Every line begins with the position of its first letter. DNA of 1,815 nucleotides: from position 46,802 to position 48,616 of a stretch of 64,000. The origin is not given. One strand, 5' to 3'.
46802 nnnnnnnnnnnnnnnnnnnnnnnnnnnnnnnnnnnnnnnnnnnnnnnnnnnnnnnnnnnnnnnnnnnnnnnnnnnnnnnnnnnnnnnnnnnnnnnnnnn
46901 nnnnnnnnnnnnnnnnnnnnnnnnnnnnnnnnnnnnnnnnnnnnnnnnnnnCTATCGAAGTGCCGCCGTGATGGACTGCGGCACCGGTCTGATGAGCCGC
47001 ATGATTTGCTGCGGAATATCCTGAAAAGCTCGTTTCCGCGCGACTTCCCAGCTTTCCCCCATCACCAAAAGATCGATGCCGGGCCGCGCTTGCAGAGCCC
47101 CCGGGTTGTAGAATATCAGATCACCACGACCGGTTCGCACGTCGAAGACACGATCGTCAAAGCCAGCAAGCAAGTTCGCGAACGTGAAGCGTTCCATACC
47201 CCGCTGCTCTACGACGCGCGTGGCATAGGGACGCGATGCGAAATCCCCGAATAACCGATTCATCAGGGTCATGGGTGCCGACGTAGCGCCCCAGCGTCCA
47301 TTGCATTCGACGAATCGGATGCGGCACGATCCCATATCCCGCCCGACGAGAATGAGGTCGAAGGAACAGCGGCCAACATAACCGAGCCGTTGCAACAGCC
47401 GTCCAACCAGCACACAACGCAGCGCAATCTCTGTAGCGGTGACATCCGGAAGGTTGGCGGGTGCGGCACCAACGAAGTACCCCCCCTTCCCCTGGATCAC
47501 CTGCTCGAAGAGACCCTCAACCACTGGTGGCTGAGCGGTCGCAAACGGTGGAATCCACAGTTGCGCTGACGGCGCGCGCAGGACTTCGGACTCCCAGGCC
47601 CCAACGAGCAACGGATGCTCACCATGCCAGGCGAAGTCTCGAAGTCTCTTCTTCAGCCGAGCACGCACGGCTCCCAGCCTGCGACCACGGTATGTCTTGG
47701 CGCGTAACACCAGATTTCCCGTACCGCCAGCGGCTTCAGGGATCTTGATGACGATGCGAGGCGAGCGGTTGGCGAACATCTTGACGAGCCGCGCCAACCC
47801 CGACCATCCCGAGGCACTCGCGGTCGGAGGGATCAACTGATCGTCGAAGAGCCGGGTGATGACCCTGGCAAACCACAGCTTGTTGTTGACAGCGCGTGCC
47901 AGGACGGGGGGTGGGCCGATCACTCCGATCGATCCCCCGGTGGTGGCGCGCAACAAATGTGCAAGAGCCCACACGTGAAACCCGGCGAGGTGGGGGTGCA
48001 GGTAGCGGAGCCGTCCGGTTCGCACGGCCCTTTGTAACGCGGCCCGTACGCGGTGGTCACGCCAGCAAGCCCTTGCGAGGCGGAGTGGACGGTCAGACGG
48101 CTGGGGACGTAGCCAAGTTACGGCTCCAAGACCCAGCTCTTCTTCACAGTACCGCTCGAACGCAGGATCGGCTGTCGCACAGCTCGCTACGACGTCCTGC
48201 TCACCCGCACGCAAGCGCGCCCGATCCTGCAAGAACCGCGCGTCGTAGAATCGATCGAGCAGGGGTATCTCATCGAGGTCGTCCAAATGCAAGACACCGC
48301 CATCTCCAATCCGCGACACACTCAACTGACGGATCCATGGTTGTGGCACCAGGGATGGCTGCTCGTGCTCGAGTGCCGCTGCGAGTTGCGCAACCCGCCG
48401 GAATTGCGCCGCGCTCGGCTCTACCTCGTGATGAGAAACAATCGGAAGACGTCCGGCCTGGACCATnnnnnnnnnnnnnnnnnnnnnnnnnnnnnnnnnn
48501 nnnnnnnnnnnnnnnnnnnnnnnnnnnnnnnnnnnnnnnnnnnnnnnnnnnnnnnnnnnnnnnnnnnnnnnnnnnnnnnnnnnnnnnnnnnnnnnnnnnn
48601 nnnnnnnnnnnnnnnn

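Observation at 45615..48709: ATP-grasp-like enzyme with an upstream 61-aa mini-ORF, convergent with a hemerythrin/Ntn-amidotransferase pair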

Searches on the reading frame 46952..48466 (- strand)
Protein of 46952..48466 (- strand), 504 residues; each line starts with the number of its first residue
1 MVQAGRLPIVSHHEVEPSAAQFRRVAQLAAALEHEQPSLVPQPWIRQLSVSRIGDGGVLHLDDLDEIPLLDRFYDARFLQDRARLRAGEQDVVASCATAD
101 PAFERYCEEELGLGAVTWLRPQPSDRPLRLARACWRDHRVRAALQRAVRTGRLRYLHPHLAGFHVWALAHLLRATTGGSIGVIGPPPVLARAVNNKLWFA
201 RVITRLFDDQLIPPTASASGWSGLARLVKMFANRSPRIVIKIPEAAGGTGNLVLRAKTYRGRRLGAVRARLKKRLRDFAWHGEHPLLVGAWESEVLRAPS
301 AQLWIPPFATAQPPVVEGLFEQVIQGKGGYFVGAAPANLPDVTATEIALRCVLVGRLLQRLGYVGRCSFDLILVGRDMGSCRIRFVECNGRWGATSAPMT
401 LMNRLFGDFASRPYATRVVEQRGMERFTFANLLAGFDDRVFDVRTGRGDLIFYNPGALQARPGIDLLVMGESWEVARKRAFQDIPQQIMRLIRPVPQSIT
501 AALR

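Call 3: search_protein_families(library=pfam, proteins=[window:46952-48466:-], max_evalue=0.1)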
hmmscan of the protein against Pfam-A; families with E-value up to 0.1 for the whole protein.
window:46952-48466:- (504 aa): 2 families
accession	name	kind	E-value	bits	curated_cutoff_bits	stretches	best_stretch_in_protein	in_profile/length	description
PF18604.6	PreAtp-grasp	-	3.8e-08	34.2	27.5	1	82-172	3-92/94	Pre ATP-grasp domain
PF07298.16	NnrU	-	0.0013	18.8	24.7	1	157-180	102-125/188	NnrU protein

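Call 4: search_protein_families(library=ncbifam, proteins=[window:46952-48466:-], max_evalue=0.1)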
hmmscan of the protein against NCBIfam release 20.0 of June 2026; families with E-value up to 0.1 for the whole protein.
window:46952-48466:- (504 aa): 0 families

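Call 5: search_solved_structures(query=window:46952-48466:-, max_evalue=10, show_alignments=2)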
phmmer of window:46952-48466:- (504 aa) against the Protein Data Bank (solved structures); distinct sequences matched with E-value up to 10: 0.

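Call 6: find_homologous_proteins(query=window:46952-48466:-)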
Query window:46952-48466:- (504 aa): 428 proteins with E <= 0.001 among 8000 candidates; the best 120 are listed.
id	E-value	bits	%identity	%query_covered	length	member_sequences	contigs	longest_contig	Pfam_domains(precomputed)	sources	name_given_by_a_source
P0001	0.0e+0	1146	100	100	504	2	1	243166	PF18604.7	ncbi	-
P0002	1.9e-164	566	53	98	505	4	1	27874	-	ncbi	-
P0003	1.8e-162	560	52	96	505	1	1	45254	PF18604.7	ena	-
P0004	1.9e-161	557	51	98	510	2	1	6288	-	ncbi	-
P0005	1.0e-159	551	53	96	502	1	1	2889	PF18604.7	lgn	-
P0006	9.5e-158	544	50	97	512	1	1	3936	-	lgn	-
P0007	1.1e-155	538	52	94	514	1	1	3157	-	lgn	-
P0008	1.1e-155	538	51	97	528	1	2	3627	PF18105.8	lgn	-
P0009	9.6e-155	534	52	94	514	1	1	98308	-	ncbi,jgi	jgi:hypothetical protein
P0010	2.8e-154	533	51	94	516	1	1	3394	-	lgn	-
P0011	4.1e-154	532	51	98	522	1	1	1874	-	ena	-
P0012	9.6e-153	528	51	94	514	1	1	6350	-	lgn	-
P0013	3.3e-152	526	51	97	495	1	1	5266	PF18604.7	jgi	jgi:hypothetical protein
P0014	1.2e-151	524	51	97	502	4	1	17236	-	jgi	-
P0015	4.0e-151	523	48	97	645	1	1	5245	PF01814.29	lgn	-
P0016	8.2e-151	521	51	97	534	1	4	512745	PF18604.7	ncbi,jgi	jgi:hypothetical protein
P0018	3.0e-150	520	50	96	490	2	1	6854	PF18604.7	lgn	-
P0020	1.4e-149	517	50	96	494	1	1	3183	PF18604.7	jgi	jgi:hypothetical protein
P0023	1.7e-148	514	50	96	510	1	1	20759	PF18604.7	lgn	-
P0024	2.4e-148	513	48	98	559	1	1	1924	PF18604.7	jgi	-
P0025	3.6e-148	513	49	97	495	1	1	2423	PF18604.7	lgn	-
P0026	5.8e-148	512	49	97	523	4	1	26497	PF18604.7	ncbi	-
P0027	1.1e-147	511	49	97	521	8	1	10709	PF18604.7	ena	-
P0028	3.4e-147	510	51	97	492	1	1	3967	PF18604.7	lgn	-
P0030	1.6e-146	507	52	90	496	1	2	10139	PF18604.7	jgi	jgi:hypothetical protein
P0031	3.0e-146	506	49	96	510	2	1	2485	PF18604.7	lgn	-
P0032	5.7e-146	505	51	97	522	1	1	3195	PF18604.7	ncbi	-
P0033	5.9e-145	502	49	98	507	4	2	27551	PF18604.7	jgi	jgi:hypothetical protein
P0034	4.9e-144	499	49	97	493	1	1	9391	PF18604.7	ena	-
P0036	6.7e-144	499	49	96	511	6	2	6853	PF18604.7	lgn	-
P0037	1.0e-143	498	52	90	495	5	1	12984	PF18604.7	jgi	jgi:hypothetical protein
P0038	2.0e-143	497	49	96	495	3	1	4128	PF18604.7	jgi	jgi:hypothetical protein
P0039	2.2e-143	497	48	96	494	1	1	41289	PF18604.7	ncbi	-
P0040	6.6e-143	495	48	97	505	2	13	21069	PF18604.7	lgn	-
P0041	9.6e-143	495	48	97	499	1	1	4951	PF18604.7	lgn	-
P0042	3.6e-142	493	47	97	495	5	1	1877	PF18604.7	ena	-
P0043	3.8e-142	493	48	97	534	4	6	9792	PF18604.7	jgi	jgi:hypothetical protein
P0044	6.6e-142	492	49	96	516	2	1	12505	PF18604.7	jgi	-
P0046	5.1e-141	489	47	96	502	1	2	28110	PF18604.7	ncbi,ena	-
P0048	9.3e-141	488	47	97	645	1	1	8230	PF01814.29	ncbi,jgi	ncbi:MAG: hemerythrin domain-containing protein [Planctomycetota bacterium]|jgi:hypothetical protein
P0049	2.0e-140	487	49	96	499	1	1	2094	PF18604.7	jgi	jgi:hypothetical protein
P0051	2.7e-140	487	53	87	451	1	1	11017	PF18604.7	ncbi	-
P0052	3.9e-140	486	49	96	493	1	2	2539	PF18604.7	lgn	-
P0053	4.1e-140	486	49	95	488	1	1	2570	PF18604.7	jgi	-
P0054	5.7e-140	486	47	97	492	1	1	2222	PF18604.7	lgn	-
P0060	1.9e-138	481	47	94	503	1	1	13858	PF18604.7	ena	-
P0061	4.8e-138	479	48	96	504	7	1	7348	PF18604.7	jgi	jgi:hypothetical protein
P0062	6.4e-138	479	48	93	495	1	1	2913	PF18604.7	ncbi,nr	ncbi:MAG: hypothetical protein KDB00_26785 [Planctomycetales bacterium]|nr:hypothetical protein [Pla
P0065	1.0e-137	478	48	94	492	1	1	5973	PF18604.7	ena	-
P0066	1.3e-137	478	49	94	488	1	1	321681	PF18604.7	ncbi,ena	-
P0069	1.2e-135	471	47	96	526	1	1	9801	PF18604.7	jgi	jgi:hypothetical protein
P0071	1.8e-135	471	47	93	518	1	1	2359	PF18604.7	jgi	jgi:hypothetical protein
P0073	2.2e-135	471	47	97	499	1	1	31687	PF18604.7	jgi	jgi:hypothetical protein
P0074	3.3e-135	470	47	97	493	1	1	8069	PF18604.7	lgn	-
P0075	5.3e-135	469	46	97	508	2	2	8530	PF18604.7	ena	-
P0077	5.6e-135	469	46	95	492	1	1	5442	PF18604.7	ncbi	-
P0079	7.9e-135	469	49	92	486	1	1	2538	PF18604.7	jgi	jgi:hypothetical protein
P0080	1.5e-134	468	47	98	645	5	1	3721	PF18604.7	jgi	jgi:hypothetical protein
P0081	3.2e-134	467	46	97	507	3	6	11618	PF18604.7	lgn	-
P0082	4.0e-134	466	48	94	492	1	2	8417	PF18604.7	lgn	-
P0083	5.1e-134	466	47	96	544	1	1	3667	PF18604.7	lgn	-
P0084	6.5e-134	466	48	97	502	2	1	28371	PF18604.7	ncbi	-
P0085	2.3e-133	464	44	96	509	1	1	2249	PF18604.7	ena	-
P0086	3.6e-133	463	48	97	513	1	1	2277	PF18604.7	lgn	-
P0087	5.1e-133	463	45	97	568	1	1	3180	-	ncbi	-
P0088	7.0e-133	462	48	92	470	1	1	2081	PF18604.7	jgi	jgi:hypothetical protein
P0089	7.1e-133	462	45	97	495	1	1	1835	PF18604.7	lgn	-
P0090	2.1e-132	461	47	96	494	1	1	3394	PF18604.7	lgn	-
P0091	3.0e-132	460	45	97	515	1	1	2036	PF18604.7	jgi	jgi:hypothetical protein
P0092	3.1e-132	460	45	97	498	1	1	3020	PF18604.7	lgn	-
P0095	4.6e-132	460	47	96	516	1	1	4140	PF18604.7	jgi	jgi:hypothetical protein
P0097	1.9e-131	458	46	97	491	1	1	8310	PF18604.7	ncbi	ncbi:MAG: hypothetical protein ACE5KM_11535 [Planctomycetaceae bacterium]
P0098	2.2e-131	457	47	97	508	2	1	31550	PF18604.7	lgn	-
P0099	1.1e-130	455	44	96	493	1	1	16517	PF18604.7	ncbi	ncbi:MAG: hypothetical protein AB8G99_08290 [Planctomycetaceae bacterium]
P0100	1.3e-130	455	44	96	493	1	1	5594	PF18604.7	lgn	-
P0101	1.4e-130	455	49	92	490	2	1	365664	PF18604.7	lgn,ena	-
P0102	1.6e-130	455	46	96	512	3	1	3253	PF18604.7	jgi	jgi:hypothetical protein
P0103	1.7e-130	454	45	97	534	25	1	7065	PF18604.7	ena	-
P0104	3.0e-130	454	45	98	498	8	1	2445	PF18604.7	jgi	jgi:hypothetical protein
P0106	3.7e-130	453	48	95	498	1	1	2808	PF18604.7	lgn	-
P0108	5.7e-130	453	45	96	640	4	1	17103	PF18604.7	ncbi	ncbi:MAG: hypothetical protein WBX00_03635 [Isosphaeraceae bacterium]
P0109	5.8e-130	453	43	96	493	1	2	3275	PF18604.7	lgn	-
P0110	6.7e-130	452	46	95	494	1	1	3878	PF18604.7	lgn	-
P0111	8.0e-130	452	47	96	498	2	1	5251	PF18604.7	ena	-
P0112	8.1e-130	452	43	96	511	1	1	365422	PF18604.7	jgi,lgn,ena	-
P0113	8.6e-130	452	47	96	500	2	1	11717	PF18604.7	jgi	jgi:hypothetical protein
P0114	2.3e-129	451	45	96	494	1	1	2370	PF18604.7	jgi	jgi:Pre ATP-grasp domain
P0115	6.8e-129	449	45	96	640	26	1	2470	PF18604.7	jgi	jgi:hypothetical protein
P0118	2.6e-128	447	45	96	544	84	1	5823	PF18604.7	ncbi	ncbi:MAG: hypothetical protein WB773_03390 [Isosphaeraceae bacterium]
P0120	1.4e-127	445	45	96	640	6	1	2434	PF18604.7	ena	-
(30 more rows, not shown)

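Call 9: find_related_loci(query=A1, collection=genome_contigs, flank=6000)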
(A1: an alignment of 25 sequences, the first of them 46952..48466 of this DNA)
Query A1 (504 aa) in genome_contigs; peptide patterns used: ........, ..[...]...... (x = any residue, [..] = any of these).
510 stretches matched a pattern; 505 encode a relative of the query (tblastn E <= 1e-3); the best 80 are kept; 80 distinct loci.
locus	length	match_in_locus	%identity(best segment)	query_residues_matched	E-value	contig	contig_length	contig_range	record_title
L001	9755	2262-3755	51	7-504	7e-163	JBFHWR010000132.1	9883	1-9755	MAG: Gemmatimonadales bacterium isolate Mix_sand09.2021.07.Z.31 k141_2011573_length_9883_cov_10.9164, whole genome shotg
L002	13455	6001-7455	51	6-491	7e-156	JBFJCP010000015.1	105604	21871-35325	MAG: Gemmatimonadales bacterium isolate Mix_sand15.2022.01.G.23 k141_426374_length_105604_cov_18.9706, whole genome shot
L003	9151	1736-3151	51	6-478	1e-154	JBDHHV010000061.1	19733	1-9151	MAG: Gemmatimonadota bacterium isolate M8-62_Bin_309 M8-62_Bin_309_scaffold_11183, whole genome shotgun sequence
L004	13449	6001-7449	50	7-491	7e-154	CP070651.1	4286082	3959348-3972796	MAG: Trueperaceae bacterium isolate bin86 chromosome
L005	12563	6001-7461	51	6-493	2e-153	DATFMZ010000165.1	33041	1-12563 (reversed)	MAG TPA_asm: Gemmatimonadales bacterium isolate SMAG_U9238 k141_260168, whole genome shotgun sequence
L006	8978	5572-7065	49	2-495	8e-153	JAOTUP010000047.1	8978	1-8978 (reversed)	MAG: Acidobacteriota bacterium isolate 13_May_SF_Bin12 13_May_SF_Bin12_scaffold_7064_c1, whole genome shotgun sequence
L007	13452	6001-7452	51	6-492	1e-151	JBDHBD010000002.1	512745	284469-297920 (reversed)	MAG: Gemmatimonadota bacterium isolate M3-44_Bin_431 M3-44_Bin_431_scaffold_55, whole genome shotgun sequence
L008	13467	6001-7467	49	7-496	8e-150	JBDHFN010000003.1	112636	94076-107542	MAG: Gemmatimonadota bacterium isolate M8-58_Bin_228 M8-58_Bin_228_scaffold_904, whole genome shotgun sequence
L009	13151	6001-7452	47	7-491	1e-144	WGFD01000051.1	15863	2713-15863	MAG: Deltaproteobacteria bacterium isolate S146_70 k151_262695, whole genome shotgun sequence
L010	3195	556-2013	51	7-494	3e-150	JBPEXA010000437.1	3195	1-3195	MAG: Thermoanaerobaculia bacterium isolate MAG12 MAG12_MAG12_437, whole genome shotgun sequence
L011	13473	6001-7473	48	3-495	1e-137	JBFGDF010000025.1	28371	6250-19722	MAG: Gemmatimonadales bacterium isolate Mix_sand02.2020.12.D.33 k141_35929_length_28371_cov_14.2181, whole genome shotgu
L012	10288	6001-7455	44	7-492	4e-134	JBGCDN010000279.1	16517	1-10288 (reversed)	MAG: Planctomycetaceae bacterium isolate SGMAG-72 contig279, whole genome shotgun sequence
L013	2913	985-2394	48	7-476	2e-140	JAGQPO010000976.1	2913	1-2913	MAG: Planctomycetales bacterium isolate HKST-UBA42 2008_449074, whole genome shotgun sequence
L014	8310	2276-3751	46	3-495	1e-133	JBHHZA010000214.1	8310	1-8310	MAG: Planctomycetaceae bacterium isolate Maj_2_bin.2 NODE_4968_length_8310_cov_4.307571, whole genome shotgun sequence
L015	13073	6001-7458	45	7-492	2e-132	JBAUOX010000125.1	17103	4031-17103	MAG: Isosphaeraceae bacterium isolate MFD09680_ilm_asm_bin1 k127_26243, whole genome shotgun sequence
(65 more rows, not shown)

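Call 14: find_encoding_contigs(protein=P0001, flank=8000, max_places=3)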
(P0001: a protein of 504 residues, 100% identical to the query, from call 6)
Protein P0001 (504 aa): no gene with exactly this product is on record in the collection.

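Call 17: find_encoding_contigs(protein=P0048, flank=6000, max_places=3)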
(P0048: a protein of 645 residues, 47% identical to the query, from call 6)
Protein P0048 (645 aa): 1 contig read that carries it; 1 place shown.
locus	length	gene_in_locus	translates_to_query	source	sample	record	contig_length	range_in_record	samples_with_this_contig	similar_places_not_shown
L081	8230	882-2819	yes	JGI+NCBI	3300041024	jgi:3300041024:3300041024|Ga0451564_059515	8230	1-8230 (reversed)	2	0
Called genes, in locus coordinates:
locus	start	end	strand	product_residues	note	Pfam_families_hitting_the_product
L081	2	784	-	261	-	?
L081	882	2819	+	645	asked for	PF01814:Hemerythrin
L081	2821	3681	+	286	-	PF13230:GATase_4, PF13522:GATase_6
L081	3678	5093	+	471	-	PF00939:Na_sulph_symp, PF03600:CitMHS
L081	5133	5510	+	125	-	-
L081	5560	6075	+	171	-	PF10604:Polyketide_cyc2, PF03364:Polyketide_cyc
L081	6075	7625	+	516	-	-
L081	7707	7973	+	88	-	PF04397:LytTR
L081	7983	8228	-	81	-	?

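Call 21: predict_structure(alignment_id=A1)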
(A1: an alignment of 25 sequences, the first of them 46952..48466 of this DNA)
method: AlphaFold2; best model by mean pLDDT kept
length: 504 residues; sequences in the alignment: 25
mean_pLDDT: 89.9   pTM: 0.90
mean pLDDT of the five models: 89.9, 89.6, 89.1, 89.0, 88.1
residues with pLDDT >= 90: 350; 70-90: 123; 50-70: 19; < 50: 12
segments of 3 or more residues with pLDDT < 50: 1-4, 497-504
pLDDT, mean of each block of 10 residues (from residue 1): 60 93 98 97 96 93 87 83 91 94 96 95 89 97 98 93 96 97 96 94 95 93 96 92 80 91 95 89 91 87 95 93 70 81 96 98 95 92 89 78 91 89 89 92 95 90 91 91 91 60 42
secondary structure, 60 per line:
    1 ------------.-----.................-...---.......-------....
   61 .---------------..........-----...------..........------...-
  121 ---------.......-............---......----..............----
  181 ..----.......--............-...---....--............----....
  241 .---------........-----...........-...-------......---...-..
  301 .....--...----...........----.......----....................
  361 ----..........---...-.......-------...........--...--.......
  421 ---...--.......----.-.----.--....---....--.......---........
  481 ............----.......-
elements in order: H19-35 H43-48 E57-61 H77-86 E92-94 H101-110 E117-119 H130-136 H138-149 E153-158 H163-176 H187-193 H196-207 E215-218 H221-232 E237-241 E251-255 H264-274 E286-291 E295-297 E299-305 E315-325 E330-336 H341-360 E365-374 E382-388 H396-406 E414-420 H429-435 E450-453 H457-460 E463-469 H473-492 H497-503

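Call 24: fold_search(model_id=the predicted structure, library=pdb)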
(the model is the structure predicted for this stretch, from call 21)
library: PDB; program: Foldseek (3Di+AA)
matches with E <= 10: 1038; with E <= 0.001: 461
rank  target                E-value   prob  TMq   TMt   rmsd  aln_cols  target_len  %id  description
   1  8yi6_A                1.2e-18  1.00  0.66  0.71   5.0       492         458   18  BesA wild-type from Streptomyces cattleyicolor (released 2025-03-05)
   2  3wvq_A                3.7e-18  1.00  0.66  0.75   4.7       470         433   19  Structure of ATP grasp protein (released 2014-11-19)
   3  8ynd_B                5.5e-18  1.00  0.63  0.75   4.6       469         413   17  ATP-grasp peptide ligase from Streptomyces (released 2025-02-19)
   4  8ynd_D                1.2e-17  1.00  0.64  0.76   4.1       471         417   16  ATP-grasp peptide ligase from Streptomyces (released 2025-02-19)
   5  8ynd_A                1.6e-17  1.00  0.63  0.76   4.4       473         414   15  ATP-grasp peptide ligase from Streptomyces (released 2025-02-19)
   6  3wvr_B                1.9e-17  1.00  0.64  0.74   5.0       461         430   18  Structure of ATP grasp protein with AMP (released 2014-11-19)
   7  8ynd_H                2.3e-17  1.00  0.64  0.77   4.5       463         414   16  ATP-grasp peptide ligase from Streptomyces (released 2025-02-19)
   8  3wvq_B                2.6e-17  1.00  0.64  0.75   4.5       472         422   18  Structure of ATP grasp protein (released 2014-11-19)
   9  8ynd_F                2.6e-17  1.00  0.64  0.76   4.3       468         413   15  ATP-grasp peptide ligase from Streptomyces (released 2025-02-19)
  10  3wvr_D                3.7e-17  1.00  0.63  0.75   4.8       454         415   18  Structure of ATP grasp protein with AMP (released 2014-11-19)
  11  8ynd_G                4.6e-17  1.00  0.63  0.76   4.7       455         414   17  ATP-grasp peptide ligase from Streptomyces (released 2025-02-19)
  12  3wvq_C                7.9e-17  1.00  0.62  0.72   5.2       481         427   18  Structure of ATP grasp protein (released 2014-11-19)
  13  3wvr_A                8.4e-17  1.00  0.64  0.74   5.0       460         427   18  Structure of ATP grasp protein with AMP (released 2014-11-19)
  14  8ynd_C                1.1e-16  1.00  0.62  0.76   4.8       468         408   16  ATP-grasp peptide ligase from Streptomyces (released 2025-02-19)
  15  8ynd_E                1.3e-16  1.00  0.63  0.76   4.5       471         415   17  ATP-grasp peptide ligase from Streptomyces (released 2025-02-19)
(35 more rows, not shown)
